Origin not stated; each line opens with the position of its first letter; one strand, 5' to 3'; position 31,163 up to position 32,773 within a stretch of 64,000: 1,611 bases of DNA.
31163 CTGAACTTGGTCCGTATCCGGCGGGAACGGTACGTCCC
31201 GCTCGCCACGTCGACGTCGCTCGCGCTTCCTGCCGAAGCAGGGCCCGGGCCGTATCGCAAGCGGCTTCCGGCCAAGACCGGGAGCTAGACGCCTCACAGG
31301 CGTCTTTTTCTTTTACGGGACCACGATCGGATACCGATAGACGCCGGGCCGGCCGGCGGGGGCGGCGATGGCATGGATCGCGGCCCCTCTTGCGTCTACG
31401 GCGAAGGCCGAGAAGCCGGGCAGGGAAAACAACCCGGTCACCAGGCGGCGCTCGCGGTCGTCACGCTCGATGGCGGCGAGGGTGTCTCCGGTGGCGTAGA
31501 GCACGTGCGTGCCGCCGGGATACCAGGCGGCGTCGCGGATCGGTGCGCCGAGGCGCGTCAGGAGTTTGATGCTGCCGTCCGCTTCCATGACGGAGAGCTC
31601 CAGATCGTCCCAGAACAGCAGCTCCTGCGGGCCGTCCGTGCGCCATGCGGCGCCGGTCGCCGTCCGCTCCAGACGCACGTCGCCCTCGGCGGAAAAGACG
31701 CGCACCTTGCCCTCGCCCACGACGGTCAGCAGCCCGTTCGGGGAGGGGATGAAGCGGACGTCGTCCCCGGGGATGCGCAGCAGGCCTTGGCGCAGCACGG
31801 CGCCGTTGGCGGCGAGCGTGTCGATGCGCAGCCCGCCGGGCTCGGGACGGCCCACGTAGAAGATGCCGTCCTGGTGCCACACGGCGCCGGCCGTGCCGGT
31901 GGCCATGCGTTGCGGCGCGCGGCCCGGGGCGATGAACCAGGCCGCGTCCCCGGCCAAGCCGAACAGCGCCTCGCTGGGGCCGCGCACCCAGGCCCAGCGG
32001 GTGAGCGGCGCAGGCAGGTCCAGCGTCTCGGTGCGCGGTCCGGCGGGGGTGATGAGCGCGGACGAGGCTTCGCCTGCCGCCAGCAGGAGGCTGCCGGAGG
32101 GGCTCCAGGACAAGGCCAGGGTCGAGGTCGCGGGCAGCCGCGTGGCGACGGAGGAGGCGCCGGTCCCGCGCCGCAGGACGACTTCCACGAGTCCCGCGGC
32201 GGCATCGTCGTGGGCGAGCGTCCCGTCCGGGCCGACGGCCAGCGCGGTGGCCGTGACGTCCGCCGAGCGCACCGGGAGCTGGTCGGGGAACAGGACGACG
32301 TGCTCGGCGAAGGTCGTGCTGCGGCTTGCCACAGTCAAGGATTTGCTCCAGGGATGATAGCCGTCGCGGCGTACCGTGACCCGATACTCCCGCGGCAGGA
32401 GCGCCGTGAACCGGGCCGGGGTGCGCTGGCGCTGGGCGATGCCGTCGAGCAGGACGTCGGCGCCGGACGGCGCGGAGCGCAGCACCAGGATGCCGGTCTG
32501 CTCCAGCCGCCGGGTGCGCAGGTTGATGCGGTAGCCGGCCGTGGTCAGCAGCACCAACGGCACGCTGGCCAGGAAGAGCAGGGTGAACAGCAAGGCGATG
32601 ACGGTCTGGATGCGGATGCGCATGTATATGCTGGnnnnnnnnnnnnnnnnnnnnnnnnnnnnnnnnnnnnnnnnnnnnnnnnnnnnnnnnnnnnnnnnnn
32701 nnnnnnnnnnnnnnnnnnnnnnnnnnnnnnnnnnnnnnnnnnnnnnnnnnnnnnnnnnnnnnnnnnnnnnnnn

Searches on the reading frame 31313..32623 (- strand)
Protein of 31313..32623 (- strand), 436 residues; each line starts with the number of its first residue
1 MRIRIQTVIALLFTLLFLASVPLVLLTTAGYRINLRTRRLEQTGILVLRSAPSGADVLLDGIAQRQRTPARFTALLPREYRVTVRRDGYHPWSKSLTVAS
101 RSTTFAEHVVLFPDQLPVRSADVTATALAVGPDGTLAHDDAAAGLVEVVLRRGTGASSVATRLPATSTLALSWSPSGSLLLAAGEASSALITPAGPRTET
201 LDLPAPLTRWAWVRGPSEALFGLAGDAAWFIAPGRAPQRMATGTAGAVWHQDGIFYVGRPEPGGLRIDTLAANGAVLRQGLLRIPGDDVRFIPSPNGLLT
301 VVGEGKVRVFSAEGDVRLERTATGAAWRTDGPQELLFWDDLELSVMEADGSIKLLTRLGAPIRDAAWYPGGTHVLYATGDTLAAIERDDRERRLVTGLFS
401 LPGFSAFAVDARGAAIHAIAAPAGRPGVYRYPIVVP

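Call 12: search_protein_families(library=pfam, proteins=[window:31313-32623:-], max_evalue=0.001)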
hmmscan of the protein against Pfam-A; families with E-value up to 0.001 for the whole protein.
window:31313-32623:- (436 aa): 2 families
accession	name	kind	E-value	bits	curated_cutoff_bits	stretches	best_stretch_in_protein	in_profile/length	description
PF08308.17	PEGA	-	2.3e-07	31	20.8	1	44-104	2-61/71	PEGA domain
PF13620.12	CarboxypepD_reg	-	0.00085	20.1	32.3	0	71-104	41-75/82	Carboxypeptidase regulatory-like domain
